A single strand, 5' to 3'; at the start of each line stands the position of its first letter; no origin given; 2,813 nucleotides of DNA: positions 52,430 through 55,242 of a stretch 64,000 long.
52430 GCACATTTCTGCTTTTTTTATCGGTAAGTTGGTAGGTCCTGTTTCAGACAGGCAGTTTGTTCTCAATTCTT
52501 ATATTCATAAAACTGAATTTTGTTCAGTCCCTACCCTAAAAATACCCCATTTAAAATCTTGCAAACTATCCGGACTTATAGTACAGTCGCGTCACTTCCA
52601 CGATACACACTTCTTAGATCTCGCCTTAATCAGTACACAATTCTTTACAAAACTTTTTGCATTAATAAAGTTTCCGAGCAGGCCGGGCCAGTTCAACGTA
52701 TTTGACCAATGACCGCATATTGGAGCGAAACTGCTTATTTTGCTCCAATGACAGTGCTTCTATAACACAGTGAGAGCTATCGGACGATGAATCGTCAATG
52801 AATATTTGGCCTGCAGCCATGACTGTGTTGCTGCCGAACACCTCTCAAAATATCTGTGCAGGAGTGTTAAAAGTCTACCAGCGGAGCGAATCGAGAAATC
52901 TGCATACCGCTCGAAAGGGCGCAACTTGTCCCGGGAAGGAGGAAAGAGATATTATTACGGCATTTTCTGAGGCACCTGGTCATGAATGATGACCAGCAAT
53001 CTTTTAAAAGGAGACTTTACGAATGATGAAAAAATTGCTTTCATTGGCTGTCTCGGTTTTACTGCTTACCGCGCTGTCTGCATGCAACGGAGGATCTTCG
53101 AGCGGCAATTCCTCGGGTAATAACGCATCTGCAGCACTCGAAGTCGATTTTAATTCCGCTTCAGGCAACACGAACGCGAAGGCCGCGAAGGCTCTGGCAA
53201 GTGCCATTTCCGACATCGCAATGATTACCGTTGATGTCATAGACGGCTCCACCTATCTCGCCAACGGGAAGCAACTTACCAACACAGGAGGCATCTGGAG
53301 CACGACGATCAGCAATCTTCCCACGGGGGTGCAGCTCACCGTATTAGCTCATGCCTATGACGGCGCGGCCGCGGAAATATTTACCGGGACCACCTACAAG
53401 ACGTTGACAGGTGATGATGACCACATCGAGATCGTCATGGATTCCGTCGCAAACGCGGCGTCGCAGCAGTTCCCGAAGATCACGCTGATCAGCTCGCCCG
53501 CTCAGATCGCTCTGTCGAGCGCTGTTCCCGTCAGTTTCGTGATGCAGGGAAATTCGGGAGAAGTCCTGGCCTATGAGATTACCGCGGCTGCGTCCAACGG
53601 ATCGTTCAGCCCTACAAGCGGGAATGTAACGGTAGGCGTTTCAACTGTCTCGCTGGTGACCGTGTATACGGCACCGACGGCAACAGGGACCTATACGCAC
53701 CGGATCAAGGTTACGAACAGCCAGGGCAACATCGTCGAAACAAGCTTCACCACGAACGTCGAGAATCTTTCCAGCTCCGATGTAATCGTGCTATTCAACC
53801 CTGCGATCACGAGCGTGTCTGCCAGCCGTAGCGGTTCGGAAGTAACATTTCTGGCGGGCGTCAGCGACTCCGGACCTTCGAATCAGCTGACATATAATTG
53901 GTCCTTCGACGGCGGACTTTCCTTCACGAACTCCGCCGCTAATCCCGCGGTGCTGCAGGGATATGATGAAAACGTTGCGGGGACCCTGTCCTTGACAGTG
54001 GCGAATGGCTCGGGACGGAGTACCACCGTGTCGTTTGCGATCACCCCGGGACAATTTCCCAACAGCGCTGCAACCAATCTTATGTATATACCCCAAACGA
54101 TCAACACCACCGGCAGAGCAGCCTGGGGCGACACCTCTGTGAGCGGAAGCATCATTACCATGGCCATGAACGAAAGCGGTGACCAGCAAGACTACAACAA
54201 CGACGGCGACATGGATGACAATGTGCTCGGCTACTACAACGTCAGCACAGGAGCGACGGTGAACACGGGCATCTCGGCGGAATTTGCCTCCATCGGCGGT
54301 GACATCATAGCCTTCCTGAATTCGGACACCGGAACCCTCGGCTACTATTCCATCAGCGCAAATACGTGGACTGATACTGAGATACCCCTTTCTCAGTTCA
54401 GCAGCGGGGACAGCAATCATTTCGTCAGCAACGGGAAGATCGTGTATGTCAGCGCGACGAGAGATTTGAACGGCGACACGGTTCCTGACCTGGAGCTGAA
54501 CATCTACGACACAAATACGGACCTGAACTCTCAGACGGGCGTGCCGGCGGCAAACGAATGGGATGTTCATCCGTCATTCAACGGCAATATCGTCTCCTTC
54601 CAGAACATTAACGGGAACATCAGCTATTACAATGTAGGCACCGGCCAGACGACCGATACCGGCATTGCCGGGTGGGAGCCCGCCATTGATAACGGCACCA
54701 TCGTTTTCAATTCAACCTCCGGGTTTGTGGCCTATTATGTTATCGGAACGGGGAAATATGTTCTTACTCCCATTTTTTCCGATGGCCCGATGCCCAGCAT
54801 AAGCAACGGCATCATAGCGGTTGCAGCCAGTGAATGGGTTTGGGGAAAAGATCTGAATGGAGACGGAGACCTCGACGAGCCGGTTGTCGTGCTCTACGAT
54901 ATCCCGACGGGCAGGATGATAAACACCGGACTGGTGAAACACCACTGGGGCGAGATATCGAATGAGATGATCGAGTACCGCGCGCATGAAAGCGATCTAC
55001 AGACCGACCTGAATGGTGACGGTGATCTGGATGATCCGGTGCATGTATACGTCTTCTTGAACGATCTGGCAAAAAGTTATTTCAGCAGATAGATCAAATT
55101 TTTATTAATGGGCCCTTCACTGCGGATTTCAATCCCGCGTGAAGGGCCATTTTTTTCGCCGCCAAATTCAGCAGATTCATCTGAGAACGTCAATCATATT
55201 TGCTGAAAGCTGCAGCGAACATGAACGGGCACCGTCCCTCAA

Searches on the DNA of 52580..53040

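Call 80: search_rna_families(source=window, start=52580, end=53040, threshold=evalue, max_evalue=1)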
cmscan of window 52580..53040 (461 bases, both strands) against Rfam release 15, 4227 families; matches with E-value up to 1: 1.
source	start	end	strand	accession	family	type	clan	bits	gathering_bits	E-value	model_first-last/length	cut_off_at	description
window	52613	52683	-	RF00696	mir-203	Gene; miRNA;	-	20.8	65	0.035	1-80/80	no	mir-203 microRNA precursor family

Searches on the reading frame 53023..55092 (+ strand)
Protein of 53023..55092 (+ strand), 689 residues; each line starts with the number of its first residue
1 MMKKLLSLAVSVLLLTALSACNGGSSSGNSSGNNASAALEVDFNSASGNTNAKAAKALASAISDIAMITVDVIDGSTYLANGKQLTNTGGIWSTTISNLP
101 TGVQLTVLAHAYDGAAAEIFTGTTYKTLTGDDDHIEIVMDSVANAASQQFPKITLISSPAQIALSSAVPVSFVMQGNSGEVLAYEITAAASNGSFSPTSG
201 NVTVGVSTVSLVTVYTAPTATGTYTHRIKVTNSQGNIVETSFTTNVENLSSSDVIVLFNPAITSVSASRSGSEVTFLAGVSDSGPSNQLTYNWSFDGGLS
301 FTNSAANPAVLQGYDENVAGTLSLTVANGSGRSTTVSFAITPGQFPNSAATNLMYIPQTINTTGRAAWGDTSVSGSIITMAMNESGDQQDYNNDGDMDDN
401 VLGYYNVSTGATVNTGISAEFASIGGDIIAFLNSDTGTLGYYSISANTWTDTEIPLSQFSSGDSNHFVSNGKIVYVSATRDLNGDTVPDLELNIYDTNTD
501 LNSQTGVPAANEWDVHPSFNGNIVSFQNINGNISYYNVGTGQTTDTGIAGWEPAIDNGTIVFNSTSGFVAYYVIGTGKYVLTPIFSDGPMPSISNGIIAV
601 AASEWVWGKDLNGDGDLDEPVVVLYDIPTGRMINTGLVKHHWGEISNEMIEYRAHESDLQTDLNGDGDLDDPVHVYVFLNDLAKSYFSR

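Call 10: search_protein_families(library=pfam, proteins=[window:53023-55092:+], max_evalue=0.01)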
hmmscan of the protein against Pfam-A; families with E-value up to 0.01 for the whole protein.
window:53023-55092:+ (689 aa): 1 family
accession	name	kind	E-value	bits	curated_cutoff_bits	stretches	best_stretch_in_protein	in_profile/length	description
PF18911.6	PKD_4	-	8.4e-06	26.2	27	1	263-339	9-82/85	PKD domain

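Call 13: find_encoding_contigs(protein=window:53023-55092:+, flank=10000, max_places=4)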
Protein window:53023-55092:+ (689 aa): no gene with exactly this product is on record in the collection.
